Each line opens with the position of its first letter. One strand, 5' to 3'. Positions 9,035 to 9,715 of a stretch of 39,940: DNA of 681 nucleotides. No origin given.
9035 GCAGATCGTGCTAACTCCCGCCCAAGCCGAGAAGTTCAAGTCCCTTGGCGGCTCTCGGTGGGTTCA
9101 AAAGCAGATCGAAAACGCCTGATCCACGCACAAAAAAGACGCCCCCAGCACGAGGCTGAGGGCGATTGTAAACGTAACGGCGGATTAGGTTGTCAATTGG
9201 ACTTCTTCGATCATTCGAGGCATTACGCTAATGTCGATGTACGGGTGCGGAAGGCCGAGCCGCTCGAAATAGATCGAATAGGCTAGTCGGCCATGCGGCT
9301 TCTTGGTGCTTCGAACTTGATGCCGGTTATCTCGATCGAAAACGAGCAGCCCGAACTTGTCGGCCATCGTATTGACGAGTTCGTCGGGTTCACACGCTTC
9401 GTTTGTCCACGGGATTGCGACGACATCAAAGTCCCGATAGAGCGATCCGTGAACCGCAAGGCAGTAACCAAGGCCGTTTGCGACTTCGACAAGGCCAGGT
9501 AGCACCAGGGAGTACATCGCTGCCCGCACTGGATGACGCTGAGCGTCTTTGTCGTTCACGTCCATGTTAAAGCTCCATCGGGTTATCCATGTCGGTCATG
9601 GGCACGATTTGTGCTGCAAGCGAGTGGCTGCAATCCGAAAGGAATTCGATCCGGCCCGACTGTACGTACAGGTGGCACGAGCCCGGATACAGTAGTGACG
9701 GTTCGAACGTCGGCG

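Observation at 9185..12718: Terminator-delimited six-gene accessory cassette beside attP mixing exported enzymes with small cytoplasmic proteins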

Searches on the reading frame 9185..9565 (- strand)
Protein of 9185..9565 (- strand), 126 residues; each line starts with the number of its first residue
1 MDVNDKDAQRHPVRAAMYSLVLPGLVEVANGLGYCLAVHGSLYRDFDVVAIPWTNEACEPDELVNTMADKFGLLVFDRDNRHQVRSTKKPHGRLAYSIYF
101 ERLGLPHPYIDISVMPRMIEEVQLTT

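Call 4: search_protein_families(library=pfam, proteins=[window:9185-9565:-], max_evalue=1)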
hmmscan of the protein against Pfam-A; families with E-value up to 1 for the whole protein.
window:9185-9565:- (126 aa): 1 family
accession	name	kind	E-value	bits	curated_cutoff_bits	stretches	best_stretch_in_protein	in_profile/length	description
PF18935.5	DUF5683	-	0.2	12.1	26.7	1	10-31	3-24/151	Family of unknown function (DUF5683)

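Call 5: search_protein_families(library=phrogs, proteins=[window:9185-9565:-], max_evalue=0.1)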
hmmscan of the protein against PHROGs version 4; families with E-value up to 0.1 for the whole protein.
window:9185-9565:- (126 aa): 2 families
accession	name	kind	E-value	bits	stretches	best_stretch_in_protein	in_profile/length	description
phrog_35913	-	unknown function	1.2e-17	65.6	1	10-120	7-107/111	-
phrog_31354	-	unknown function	9.4e-10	39.5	1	5-115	3-112/113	-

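Call 6: search_protein_families(library=padloc, proteins=[window:9185-9565:-], max_evalue=1)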
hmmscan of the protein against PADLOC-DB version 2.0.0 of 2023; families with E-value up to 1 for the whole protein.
window:9185-9565:- (126 aa): 0 families

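Call 30: search_dna_similar(query=window:9185-9565:-, collection=phages, mode=protein, max_evalue=0.001, max_rows=25)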
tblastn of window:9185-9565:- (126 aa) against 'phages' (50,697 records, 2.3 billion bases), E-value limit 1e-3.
Records with a match: 42; places in all: 42; records where one place covers at least 80% of the query: 30.
Best place of each record, by identity: <60% 42.
By first word of the organism name: Rhizobium 10; Caulobacter 9; Vibrio 8; Burkholderia 2; Bertelyvirus 2; Pseudomonas 2; Photobacterium 2; Brevundimonas 2; Microcystis 1; Klebsiella 1; and 3 more.
By host as written in the record: Caulobacter vibrioides CB15 11; Pseudomonas aeruginosa PAO1 2; Vibrio alginolyticus 2; Vibrio harveyi 2; Vibrio Parahaemolyticus 2; Photobacterium damselae subsp. damselae strain CAIM 1910 2; - 2; Brevundimonas pondensis LVF1 2; and 15 more.
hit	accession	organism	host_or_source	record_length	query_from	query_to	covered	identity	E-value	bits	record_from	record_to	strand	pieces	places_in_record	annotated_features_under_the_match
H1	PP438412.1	Microcystis phage Mvi-JY20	Microcystis viridis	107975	1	126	100%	38.6%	5e-21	92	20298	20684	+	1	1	hypothetical protein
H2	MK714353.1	Klebsiella phage ST13-OXA48phi12.5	Klebsiella pneumoniae ST13-OXA48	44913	6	116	88%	37.8%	6e-14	72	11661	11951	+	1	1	hypothetical protein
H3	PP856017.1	Burkholderia phage vB_BgluM-SURPRISE13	Burkholderia glumae LMG 2196 (= ATCC ...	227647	6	118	90%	37.2%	2e-16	79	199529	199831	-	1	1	hypothetical protein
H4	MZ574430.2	Caulobacter phage C2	Caulobacter vibrioides CB15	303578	13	116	83%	39.4%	5e-13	70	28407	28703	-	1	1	hypothetical protein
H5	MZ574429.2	Caulobacter phage C1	Caulobacter vibrioides CB15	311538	13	116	83%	39.4%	5e-13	70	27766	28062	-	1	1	hypothetical protein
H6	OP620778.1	Bertelyvirus sp.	Caulobacter vibrioides CB15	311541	13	116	83%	39.4%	5e-13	70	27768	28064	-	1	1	hypothetical protein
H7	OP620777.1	Bertelyvirus sp.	Caulobacter vibrioides CB15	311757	13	116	83%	39.4%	5e-13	70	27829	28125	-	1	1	hypothetical protein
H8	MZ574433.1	Caulobacter phage RB23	Caulobacter vibrioides CB15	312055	13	116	83%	39.4%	5e-13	70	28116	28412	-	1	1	hypothetical protein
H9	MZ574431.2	Caulobacter phage J4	Caulobacter vibrioides CB15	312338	13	116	83%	39.4%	5e-13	70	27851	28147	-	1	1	hypothetical protein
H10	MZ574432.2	Caulobacter phage BL47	Caulobacter vibrioides CB15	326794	13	116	83%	39.4%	5e-13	70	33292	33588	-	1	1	hypothetical protein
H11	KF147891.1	Pseudomonas phage PaBG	Pseudomonas aeruginosa PAO1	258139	3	116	90%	34.5%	1e-10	63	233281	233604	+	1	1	hypothetical protein | putative peptidase M15A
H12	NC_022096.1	Pseudomonas phage PaBG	Pseudomonas aeruginosa PAO1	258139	3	116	90%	34.5%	1e-10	63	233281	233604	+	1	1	hypothetical protein | endolysin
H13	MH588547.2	Caulobacter phage CcrSC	Caulobacter vibrioides CB15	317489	8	116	87%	35.8%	4e-10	61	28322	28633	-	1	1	hypothetical protein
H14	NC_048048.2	Caulobacter phage CcrSC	Caulobacter vibrioides CB15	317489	8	116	87%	35.8%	4e-10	61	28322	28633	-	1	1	hypothetical protein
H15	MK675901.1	Shewanella phage S0112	Shewanella indica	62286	15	116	81%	37.3%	1e-7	54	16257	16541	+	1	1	hypothetical protein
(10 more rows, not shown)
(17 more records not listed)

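Call 32: get_annotated_region(hit=H2, flank=5000)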
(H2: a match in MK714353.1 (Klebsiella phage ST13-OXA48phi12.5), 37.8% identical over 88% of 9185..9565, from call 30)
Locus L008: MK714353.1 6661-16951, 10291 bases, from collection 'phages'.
description: Klebsiella phage ST13-OXA48phi12.5, complete genome.
organism: Klebsiella phage ST13-OXA48phi12.5 (NCBI taxid 2594282)
taxonomy: Viruses; Duplodnaviria; Heunggongvirae; Uroviricota; Caudoviricetes
host: Klebsiella pneumoniae ST13-OXA48; source: -; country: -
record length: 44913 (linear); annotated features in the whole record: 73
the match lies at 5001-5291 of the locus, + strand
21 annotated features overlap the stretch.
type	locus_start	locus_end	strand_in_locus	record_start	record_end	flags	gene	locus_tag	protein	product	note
CDS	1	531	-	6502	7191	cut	-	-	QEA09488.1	repressor CI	-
CDS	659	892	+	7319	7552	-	-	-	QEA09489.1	regulatory protein Cro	-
CDS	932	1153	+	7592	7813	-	-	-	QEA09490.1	hypothetical protein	Bacteriophage CII family protein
CDS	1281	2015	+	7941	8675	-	-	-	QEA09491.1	primosomal protein I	-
CDS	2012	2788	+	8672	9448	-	-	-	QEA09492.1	replication protein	-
CDS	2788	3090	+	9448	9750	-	-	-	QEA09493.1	MarR family transcriptional regulator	-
CDS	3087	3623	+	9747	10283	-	-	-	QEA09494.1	hypothetical protein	-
CDS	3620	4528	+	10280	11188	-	-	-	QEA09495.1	hypothetical protein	-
CDS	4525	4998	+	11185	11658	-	-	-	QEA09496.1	ead/Ea22-like family protein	-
CDS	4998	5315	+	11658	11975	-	-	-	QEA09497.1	hypothetical protein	-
CDS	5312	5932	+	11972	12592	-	-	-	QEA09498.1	hypothetical protein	-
CDS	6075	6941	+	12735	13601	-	-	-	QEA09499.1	hypothetical protein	-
CDS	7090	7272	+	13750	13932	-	-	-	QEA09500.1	hypothetical protein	-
CDS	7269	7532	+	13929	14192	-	-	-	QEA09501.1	DNA polymerase III theta subunit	-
CDS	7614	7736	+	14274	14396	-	-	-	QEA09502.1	hypothetical protein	-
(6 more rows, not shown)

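Call 33: get_annotated_region(hit=H12, flank=3000)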
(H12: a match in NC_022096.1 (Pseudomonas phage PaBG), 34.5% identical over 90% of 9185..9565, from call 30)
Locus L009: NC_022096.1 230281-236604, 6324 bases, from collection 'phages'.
description: Pseudomonas phage PaBG, complete genome.
organism: Pseudomonas phage PaBG (NCBI taxid 1335230)
taxonomy: Viruses; Duplodnaviria; Heunggongvirae; Uroviricota; Caudoviricetes; Baikalvirus; Baikalvirus PaBG
host: Pseudomonas aeruginosa PAO1; source: -; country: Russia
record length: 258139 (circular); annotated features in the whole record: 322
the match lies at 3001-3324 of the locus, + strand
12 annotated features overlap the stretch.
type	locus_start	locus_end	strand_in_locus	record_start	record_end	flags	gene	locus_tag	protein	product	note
CDS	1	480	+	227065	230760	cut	-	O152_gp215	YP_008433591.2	putative adhesin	-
CDS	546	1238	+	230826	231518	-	-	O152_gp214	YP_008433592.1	hypothetical protein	-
CDS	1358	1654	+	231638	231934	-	-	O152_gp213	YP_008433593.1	hypothetical protein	-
CDS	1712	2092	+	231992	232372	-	-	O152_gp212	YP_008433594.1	hypothetical protein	-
CDS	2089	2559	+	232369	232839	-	-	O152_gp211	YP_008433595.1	lipoprotein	-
CDS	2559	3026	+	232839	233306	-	-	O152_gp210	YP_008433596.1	endolysin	-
CDS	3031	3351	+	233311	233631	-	-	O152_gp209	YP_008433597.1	hypothetical protein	-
CDS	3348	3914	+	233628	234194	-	-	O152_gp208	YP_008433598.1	hypothetical protein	-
CDS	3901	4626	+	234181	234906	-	-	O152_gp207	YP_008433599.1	nudix hydrolase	Nucleoside triphosphate pyrophosphorylase (MutT-like protein), NUDIX hydrolase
CDS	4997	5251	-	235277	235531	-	-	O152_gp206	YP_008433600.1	hypothetical protein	-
CDS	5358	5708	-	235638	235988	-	-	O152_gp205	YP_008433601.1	hypothetical protein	-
CDS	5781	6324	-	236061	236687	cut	-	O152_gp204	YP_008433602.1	hypothetical protein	-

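Call 35: search_solved_structures(query=window:9185-9565:-, max_evalue=1)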
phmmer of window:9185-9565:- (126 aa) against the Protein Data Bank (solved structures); distinct sequences matched with E-value up to 1: 2.
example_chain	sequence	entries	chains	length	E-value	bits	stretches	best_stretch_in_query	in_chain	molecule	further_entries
5j60_A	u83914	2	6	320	0.25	14.4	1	22-68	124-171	Thioredoxin reductase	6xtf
6gnc_A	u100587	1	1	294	0.25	14.4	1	28-76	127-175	Thioredoxin reductase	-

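Call 52: search_protein_families(library=ncbifam, proteins=[window:9185-9565:-], max_evalue=1)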
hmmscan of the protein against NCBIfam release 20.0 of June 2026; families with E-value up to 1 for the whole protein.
window:9185-9565:- (126 aa): 2 families
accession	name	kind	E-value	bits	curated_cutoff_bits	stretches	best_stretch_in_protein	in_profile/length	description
TIGR02325.1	C_P_lyase_phnF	equivalog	0.14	11.6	156.8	1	9-37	45-73/238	phosphonate metabolism transcriptional regulator PhnF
TIGR01292.1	TRX_reduct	equivalog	0.21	10.4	343.45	1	30-80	126-175/300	thioredoxin-disulfide reductase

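Call 64: find_homologous_proteins(query=window:9185-9565:-)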
Query window:9185-9565:- (126 aa): 53 proteins with E <= 0.001 among 57 candidates.
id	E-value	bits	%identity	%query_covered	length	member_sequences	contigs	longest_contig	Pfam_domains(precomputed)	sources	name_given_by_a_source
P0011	2.5e-80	284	100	100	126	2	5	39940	-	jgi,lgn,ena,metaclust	metaclust:\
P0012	7.6e-23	99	50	84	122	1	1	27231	-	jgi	jgi:hypothetical protein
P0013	6.4e-22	96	47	84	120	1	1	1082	-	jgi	jgi:hypothetical protein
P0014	2.2e-21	94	45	91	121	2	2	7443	-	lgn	-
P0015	3.0e-21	93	45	85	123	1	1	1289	-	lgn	-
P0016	3.0e-21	93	45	85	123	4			-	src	-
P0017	3.8e-21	93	47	75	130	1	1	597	-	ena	-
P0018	3.9e-21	93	47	85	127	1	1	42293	-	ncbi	-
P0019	1.3e-20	91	44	85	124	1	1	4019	-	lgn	-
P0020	2.5e-20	90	45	84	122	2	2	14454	-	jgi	jgi:hypothetical protein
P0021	3.9e-20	90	48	83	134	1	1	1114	-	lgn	-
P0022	4.5e-20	90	45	85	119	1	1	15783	-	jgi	jgi:hypothetical protein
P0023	1.3e-19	88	42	87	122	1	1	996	-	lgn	-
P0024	1.2e-18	85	39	87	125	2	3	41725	-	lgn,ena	-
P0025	1.6e-18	85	43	83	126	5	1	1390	-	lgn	-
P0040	3.5e-15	74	41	87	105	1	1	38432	-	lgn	-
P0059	8.2e-12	63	39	83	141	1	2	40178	-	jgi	jgi:hypothetical protein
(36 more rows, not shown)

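Call 68: find_encoding_contigs(protein=P0012, flank=8000, max_places=2)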
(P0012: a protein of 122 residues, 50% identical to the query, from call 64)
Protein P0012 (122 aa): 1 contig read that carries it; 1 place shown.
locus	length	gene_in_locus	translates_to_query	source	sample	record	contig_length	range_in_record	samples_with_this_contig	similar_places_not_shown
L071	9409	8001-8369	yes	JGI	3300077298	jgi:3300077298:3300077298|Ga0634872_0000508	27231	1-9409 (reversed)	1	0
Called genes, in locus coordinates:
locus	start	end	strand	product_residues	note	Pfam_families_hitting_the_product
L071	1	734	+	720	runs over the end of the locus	PF24622:TMP_4 (weak)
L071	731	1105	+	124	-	-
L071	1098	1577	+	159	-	PF08875:DUF1833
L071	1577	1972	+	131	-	-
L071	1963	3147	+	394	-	-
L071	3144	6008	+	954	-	PF13550:Phage-tail_3 (weak)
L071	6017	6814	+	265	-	-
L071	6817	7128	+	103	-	-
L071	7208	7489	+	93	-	-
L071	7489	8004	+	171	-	PF05838:Glyco_hydro_108, PF09374:PG_binding_3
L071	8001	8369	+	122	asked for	-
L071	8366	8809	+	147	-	PF11351:GTA_holin_3TM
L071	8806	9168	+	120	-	-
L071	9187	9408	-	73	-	?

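Call 69: find_encoding_contigs(protein=P0018, flank=8000, max_places=2)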
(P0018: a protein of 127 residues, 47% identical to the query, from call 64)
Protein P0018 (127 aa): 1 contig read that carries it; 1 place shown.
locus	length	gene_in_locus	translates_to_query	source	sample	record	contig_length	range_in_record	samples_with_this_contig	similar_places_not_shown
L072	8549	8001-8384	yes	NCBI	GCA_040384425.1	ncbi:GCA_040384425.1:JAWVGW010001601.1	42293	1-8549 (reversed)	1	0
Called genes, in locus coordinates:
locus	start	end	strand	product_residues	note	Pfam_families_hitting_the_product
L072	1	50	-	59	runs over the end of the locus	-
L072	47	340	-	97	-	-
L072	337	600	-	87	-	-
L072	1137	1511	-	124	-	-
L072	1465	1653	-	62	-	-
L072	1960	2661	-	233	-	PF09588:YqaJ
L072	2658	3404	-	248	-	PF04404:ERF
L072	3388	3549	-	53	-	-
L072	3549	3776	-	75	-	-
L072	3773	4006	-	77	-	-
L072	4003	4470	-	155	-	-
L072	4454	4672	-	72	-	-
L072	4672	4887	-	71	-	-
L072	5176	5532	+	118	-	PF10544:T5orf172, PF13455:MUG113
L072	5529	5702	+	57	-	-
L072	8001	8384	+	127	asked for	-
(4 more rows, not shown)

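Call 70: find_encoding_contigs(protein=P0024, flank=8000, max_places=2)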
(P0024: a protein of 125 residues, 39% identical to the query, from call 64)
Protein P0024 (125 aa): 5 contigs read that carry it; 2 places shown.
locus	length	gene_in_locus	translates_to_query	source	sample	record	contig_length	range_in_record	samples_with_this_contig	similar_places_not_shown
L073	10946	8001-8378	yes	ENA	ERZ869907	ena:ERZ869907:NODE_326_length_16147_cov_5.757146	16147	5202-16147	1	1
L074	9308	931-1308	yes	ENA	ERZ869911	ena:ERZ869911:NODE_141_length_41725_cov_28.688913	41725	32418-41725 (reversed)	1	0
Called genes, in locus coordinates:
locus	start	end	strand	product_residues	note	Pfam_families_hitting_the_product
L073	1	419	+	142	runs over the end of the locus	-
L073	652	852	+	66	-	-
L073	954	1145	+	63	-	-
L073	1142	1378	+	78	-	-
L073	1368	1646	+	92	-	-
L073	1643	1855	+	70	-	-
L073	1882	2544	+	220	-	-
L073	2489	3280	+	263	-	PF02384:N6_Mtase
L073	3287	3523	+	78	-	-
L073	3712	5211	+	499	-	PF02195:ParB_N, PF17762:HTH_ParB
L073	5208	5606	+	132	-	-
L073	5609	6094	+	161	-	-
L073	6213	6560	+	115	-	-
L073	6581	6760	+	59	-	-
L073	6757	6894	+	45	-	-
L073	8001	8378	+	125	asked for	-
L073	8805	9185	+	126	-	-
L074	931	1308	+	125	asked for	-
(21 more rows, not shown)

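Call 73: predict_structure(alignment_id=A4)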
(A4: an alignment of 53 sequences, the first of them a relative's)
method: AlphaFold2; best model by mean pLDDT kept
length: 126 residues; sequences in the alignment: 53
mean_pLDDT: 82.8   pTM: 0.77
mean pLDDT of the five models: 82.8, 82.4, 82.3, 81.6, 81.5
residues with pLDDT >= 90: 61; 70-90: 33; 50-70: 29; < 50: 3
segments of 3 or more residues with pLDDT < 50: none
pLDDT, mean of each block of 10 residues (from residue 1): 63 87 96 95 87 96 93 69 79 89 72 85 50
secondary structure, 60 per line:
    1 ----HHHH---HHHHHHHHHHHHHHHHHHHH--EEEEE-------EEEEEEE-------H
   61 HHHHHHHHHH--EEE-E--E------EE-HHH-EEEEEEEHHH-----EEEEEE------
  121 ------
elements in order: H5-8 H12-31 E34-38 E46-52 H60-70 E73-75 E94-100 E109-114

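Call 76: fold_search(model_id=the predicted structure, library=pdb)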
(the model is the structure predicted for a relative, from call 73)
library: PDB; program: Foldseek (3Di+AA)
matches with E <= 10: 373; with E <= 0.001: 0
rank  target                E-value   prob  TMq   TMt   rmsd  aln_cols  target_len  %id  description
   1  7m0e_B                1.0e-03  1.00  0.58  0.25   4.2       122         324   17  Pre-catalytic synaptic complex of DNA Polymerase Lambda with gapped DSB substrate and incoming dUMPNPP (released 2022-03-16)
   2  3c5g_B                1.2e-03  1.00  0.54  0.23   4.9       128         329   19  Structure of a ternary complex of the R517K Pol lambda mutant (released 2008-07-29)
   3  7m0d_B                2.0e-03  1.00  0.60  0.25   4.0       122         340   19  Pre-catalytic quaternary complex of DNA Polymerase Lambda with bound complementary DSB substrate and incoming dUMPNPP (released 2022-03-16)
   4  4ub2_A                2.0e-03  0.99  0.42  0.21   4.9       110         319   18  DNA polymerase beta product complex with a templating cytosine and 8-oxodGMP, 120 s (released 2014-11-12)
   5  4lvs_A                2.4e-03  1.00  0.47  0.22   4.8       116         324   17  DNA polymerase beta mismatched substrate complex with Mn2+, 2.5 min (released 2013-09-04)
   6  4k4h_I                2.6e-03  1.00  0.56  0.24   4.2       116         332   16  Ternary crystal structures of a human DNA POLYMERASE LAMBDA IN COMPLEX WITH DNA AND (-)3TC-TP. (released 2014-07-16)
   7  4p2h_A                2.9e-03  0.98  0.38  0.19   5.4       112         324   16  Structure of human DNA polymerase complexed with N7MG in the template opposite to incoming non-hydrolyzable TTP with m (released 2014-06-25)
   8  4ycx_A                3.1e-03  1.00  0.48  0.21   4.2       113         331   14  Binary complex of human DNA Polymerase Mu with 2-nt gapped DNA substrate (released 2015-08-05)
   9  6aec                  3.1e-03  1.00  0.44  0.20   4.5       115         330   17  Binary complex of human DNA Polymerase Mu with MnATP (released 2019-05-29)
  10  7m0e_A                3.3e-03  1.00  0.54  0.24   4.4       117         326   18  Pre-catalytic synaptic complex of DNA Polymerase Lambda with gapped DSB substrate and incoming dUMPNPP (released 2022-03-16)
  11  6mr8_A                3.3e-03  1.00  0.45  0.21   5.0       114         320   12  D276G DNA polymerase beta substrate complex with templating adenine and incoming Fapy-dGTP analog (released 2019-01-30)
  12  4pgq_A                3.5e-03  0.99  0.43  0.20   5.2       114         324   18  Structure of human DNA polymerase beta complexed with G in the template base paired with incoming non-hydrolyzable TTP (released 2014-10-01)
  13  4phe_A                3.7e-03  0.99  0.41  0.20   5.4       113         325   19  Structure of human DNA polymerase beta complexed with T in the template base paired with incoming non-hydrolyzable GTP (released 2015-05-06)
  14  1kdh_A                3.7e-03  0.98  0.41  0.19   6.4       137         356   12  Binary Complex of Murine Terminal Deoxynucleotidyl Transferase with a Primer Single Stranded DNA (released 2002-05-13)
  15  5v1g_A                3.7e-03  0.98  0.38  0.19   5.2       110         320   15  DNA polymerase beta binary complex with 8-oxoG at the primer terminus (released 2017-05-10)
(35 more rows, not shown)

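Call 81: fold_search(model_id=the predicted structure, library=viral)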
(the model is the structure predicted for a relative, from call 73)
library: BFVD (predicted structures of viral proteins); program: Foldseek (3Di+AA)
matches with E <= 10: 599; with E <= 0.001: 1
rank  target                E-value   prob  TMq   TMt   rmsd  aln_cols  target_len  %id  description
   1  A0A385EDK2            5.1e-09  1.00  0.69  0.38   3.8       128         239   26  Uncharacterized protein [Caulobacter phage CcrBL9]
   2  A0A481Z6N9            4.0e-03  0.99  0.51  0.26   5.6       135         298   16  LicD family protein [Pithovirus LCPAC302]
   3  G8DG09                7.1e-03  0.99  0.46  0.25   4.3       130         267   11  (no name in the UniProt tables at hand)
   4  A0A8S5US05            8.0e-03  0.91  0.36  0.43   6.5       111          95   16  Uncharacterized protein [Siphoviridae sp. ctksc2]
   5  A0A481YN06            1.3e-02  0.98  0.45  0.20   4.8       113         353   11  DNA-directed DNA polymerase [Pithovirus LCDPAC01]
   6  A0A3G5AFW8            1.6e-02  0.99  0.48  0.09   4.2       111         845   15  Endonuclease/exonuclease/phosphatase family [Hyperionvirus sp.]
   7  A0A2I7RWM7            2.0e-02  0.96  0.43  0.49   4.8       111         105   14  (no name in the UniProt tables at hand)
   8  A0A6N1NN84            3.7e-02  0.66  0.36  0.14   5.5       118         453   12  Uncharacterized protein [Tupanvirus soda lake]
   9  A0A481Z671            3.9e-02  0.47  0.34  0.17  10.3       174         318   11  Uncharacterized protein [Pithovirus LCPAC302]
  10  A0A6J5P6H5            4.5e-02  0.99  0.53  0.52   2.7       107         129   14  Uncharacterized protein [uncultured Caudovirales phage]
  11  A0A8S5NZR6            4.8e-02  0.66  0.37  0.37   9.0       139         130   11  Uncharacterized protein [Myoviridae sp. ctLnO19]
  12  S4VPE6                4.8e-02  0.51  0.32  0.11   7.9       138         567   15  Kinase VIP2 domain containing protein [Pandoravirus dulcis]
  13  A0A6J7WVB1            5.1e-02  0.54  0.37  0.30   7.6       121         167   10  Uncharacterized protein [uncultured Caudovirales phage]
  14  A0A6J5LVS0            5.8e-02  0.80  0.43  0.11   5.5       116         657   16  Uncharacterized protein [uncultured Caudovirales phage]
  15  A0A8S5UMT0            6.2e-02  0.75  0.40  0.19   5.0       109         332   15  DNA polymerase-like protein [Myoviridae sp. ctCo31]
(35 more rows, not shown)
